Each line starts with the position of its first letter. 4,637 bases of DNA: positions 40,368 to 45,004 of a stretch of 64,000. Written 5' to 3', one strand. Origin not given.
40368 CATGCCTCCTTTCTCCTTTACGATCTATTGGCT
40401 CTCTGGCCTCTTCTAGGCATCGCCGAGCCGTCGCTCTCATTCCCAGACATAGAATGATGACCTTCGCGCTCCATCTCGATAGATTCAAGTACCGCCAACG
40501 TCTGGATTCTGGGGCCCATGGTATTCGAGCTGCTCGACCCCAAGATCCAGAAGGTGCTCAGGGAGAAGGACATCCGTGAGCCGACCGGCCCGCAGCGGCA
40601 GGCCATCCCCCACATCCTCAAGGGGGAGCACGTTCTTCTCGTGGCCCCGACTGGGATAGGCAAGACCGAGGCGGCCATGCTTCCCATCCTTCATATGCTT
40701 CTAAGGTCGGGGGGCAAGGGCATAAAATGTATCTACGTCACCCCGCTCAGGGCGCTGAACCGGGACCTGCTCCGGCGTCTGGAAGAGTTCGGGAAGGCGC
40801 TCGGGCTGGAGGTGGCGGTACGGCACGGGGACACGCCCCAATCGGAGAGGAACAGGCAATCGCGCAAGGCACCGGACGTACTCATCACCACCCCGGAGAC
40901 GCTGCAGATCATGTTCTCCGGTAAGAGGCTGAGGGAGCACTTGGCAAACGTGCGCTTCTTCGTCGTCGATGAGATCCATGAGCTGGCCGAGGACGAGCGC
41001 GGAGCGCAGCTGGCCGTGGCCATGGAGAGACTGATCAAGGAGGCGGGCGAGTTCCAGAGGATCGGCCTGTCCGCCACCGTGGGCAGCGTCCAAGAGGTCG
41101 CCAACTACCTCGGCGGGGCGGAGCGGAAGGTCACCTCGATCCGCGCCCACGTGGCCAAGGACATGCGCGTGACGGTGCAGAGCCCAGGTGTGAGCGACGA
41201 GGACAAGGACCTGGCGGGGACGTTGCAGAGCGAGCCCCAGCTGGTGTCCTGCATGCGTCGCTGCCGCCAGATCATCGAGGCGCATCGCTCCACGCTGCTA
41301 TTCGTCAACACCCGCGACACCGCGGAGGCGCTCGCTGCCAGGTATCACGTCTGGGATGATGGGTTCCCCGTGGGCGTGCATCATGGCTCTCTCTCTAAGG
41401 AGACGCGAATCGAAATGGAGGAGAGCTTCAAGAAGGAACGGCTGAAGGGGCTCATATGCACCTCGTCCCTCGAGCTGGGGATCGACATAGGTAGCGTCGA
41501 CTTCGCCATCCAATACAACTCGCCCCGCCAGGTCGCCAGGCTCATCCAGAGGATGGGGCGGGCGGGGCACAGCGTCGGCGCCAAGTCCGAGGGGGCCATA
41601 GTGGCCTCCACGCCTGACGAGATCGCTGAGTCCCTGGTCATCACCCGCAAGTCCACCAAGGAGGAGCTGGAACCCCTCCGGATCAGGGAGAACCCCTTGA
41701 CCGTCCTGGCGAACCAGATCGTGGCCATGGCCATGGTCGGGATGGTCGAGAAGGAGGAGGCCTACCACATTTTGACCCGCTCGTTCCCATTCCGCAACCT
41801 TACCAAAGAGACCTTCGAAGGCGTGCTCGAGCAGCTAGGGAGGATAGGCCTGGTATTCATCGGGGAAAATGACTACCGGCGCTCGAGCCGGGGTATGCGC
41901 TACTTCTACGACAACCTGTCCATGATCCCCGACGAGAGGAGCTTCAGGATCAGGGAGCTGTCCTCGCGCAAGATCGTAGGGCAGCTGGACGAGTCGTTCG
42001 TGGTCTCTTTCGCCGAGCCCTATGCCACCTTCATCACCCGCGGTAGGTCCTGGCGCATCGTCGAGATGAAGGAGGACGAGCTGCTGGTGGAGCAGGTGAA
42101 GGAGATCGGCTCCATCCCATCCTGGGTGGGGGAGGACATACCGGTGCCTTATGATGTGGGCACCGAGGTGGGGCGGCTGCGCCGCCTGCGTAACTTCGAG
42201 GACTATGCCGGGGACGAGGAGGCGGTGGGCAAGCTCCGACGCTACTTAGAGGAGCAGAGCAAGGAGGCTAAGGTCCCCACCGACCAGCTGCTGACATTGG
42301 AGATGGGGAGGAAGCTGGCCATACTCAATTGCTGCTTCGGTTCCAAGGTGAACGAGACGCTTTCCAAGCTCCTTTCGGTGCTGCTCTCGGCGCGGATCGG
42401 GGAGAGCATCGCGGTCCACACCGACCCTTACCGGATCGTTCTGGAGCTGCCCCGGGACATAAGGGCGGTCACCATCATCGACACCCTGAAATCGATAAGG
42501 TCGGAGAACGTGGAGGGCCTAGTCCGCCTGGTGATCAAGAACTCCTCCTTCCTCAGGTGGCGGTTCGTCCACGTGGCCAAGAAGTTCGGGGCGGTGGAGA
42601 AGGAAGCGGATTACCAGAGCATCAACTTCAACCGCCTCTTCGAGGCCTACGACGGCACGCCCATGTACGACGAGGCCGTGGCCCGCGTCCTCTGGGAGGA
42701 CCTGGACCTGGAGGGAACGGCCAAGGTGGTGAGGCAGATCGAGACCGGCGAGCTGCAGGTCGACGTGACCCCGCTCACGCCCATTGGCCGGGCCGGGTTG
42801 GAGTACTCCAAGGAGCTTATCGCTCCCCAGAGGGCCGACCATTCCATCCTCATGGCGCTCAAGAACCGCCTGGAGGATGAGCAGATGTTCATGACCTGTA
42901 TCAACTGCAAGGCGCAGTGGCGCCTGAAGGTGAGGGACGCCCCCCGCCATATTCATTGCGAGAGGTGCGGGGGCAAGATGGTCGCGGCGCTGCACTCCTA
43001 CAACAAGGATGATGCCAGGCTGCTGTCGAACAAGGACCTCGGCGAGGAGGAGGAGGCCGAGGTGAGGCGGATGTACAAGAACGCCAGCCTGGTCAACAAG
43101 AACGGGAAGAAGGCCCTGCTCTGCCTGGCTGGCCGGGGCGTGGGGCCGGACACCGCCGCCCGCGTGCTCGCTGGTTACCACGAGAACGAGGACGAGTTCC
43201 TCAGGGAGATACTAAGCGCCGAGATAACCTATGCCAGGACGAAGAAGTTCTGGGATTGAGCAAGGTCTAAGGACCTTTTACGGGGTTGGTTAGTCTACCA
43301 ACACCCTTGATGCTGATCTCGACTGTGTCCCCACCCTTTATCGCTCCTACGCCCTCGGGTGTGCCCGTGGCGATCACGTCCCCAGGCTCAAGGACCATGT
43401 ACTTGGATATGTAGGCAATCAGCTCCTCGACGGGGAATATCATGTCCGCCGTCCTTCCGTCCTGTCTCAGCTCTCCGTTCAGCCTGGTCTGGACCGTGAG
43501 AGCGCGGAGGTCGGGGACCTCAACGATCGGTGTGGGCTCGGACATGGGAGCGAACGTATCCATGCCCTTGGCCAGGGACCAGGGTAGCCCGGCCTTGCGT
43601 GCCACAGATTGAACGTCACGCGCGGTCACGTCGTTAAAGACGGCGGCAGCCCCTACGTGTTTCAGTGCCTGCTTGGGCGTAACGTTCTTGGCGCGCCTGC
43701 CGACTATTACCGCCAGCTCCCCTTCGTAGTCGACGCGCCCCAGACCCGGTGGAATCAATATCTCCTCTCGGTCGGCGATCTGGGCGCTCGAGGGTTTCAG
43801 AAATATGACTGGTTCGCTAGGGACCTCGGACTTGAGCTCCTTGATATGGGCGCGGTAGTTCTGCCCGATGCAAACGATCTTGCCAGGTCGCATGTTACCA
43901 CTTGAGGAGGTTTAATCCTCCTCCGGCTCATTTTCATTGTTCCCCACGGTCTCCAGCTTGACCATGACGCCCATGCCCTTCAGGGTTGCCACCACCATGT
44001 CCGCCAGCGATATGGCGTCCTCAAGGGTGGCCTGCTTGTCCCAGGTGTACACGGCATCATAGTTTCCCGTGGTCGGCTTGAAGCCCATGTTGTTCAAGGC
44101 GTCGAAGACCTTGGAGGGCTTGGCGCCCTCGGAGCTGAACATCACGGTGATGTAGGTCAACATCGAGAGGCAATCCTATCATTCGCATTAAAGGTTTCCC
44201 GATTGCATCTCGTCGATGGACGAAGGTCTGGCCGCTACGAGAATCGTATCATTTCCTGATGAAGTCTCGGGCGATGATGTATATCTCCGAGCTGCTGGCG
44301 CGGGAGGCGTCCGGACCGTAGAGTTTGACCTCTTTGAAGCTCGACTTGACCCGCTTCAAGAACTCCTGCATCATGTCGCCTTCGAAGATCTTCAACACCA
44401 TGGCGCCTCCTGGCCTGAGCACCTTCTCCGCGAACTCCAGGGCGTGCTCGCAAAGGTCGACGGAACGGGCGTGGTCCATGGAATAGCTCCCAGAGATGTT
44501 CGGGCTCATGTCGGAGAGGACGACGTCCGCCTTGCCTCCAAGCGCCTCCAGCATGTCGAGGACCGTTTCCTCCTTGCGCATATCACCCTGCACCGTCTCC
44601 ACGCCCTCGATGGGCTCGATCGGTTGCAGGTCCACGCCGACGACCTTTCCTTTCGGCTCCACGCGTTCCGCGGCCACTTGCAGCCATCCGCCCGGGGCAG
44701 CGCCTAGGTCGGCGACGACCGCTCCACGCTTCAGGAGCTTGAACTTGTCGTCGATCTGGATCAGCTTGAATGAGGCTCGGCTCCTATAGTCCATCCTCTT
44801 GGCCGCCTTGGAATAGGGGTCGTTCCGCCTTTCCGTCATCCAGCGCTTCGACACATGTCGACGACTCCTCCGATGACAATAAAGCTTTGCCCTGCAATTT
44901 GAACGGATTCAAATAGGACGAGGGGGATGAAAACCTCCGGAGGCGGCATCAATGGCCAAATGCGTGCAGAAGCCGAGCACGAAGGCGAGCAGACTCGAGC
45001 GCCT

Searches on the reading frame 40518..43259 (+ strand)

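Call 8: search_protein_families(library=pfam, proteins=[window:40518-43259:+], max_evalue=0.01)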
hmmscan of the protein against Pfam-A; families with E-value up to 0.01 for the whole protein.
window:40518-43259:+ (913 aa): 7 families
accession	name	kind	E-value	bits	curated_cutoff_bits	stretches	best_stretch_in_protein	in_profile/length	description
PF00270.35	DEAD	-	7.2e-40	136.9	26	1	25-193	3-166/167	DEAD/DEAH box helicase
PF08494.16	DEAD_assoc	-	2.7e-32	112.6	23.5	1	586-754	1-188/191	DEAD/H associated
PF00271.37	Helicase_C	-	9e-24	84.3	23.5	1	250-350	7-107/110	Helicase conserved C-terminal domain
PF19306.5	WH_Lhr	-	4.7e-18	65.6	27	1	380-528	4-162/168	Large helicase-related protein, winged helix domain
PF04851.21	ResIII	-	1.7e-12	48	22.5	1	25-188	7-162/164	Type III restriction enzyme, res subunit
PF22590.2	Cas3-like_C_2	-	0.00041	21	27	1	258-349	4-101/106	CRISPR-associated nuclease/helicase Cas3, C-terminal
PF13481.12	AAA_25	-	0.00051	20.2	27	1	15-109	11-112/195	AAA domain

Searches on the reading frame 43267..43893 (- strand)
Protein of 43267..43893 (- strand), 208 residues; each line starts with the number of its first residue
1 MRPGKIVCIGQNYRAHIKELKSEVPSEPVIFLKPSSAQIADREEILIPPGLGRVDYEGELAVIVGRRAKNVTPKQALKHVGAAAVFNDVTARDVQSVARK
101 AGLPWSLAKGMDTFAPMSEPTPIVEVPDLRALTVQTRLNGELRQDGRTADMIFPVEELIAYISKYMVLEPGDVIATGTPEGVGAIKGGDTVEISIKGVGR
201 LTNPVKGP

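Call 8: search_protein_families(library=pfam, proteins=[window:43267-43893:-], max_evalue=0.01)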
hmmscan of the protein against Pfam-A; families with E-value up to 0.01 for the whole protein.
window:43267-43893:- (208 aa): 1 family
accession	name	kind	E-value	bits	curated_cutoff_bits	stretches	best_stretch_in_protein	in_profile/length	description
PF01557.24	FAA_hydrolase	-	4e-68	229.7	23.9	1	5-205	1-213/214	Fumarylacetoacetate (FAA) hydrolase C-terminal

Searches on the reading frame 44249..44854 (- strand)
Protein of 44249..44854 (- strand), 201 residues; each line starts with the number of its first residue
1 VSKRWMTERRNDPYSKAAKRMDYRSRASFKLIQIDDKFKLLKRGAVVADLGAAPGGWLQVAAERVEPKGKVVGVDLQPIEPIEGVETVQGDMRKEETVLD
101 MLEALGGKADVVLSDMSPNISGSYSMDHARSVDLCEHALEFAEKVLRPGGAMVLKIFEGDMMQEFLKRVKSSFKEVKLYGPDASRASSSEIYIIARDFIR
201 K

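Call 8: search_protein_families(library=pfam, proteins=[window:44249-44854:-], max_evalue=0.01)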
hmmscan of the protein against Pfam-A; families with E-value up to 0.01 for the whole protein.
window:44249-44854:- (201 aa): 4 families
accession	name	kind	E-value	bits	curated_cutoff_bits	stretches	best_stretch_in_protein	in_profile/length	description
PF01728.25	FtsJ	-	5.5e-62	209.4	24.1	1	23-198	1-181/181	FtsJ-like methyltransferase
PF13847.12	Methyltransf_31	-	1e-08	35.4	27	1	42-176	2-129/145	Methyltransferase domain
PF13649.12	Methyltransf_25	-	8.6e-05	23.6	27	1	47-150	1-97/97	Methyltransferase domain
PF13489.12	Methyltransf_23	-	0.0013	19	27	1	39-160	18-122/164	Methyltransferase domain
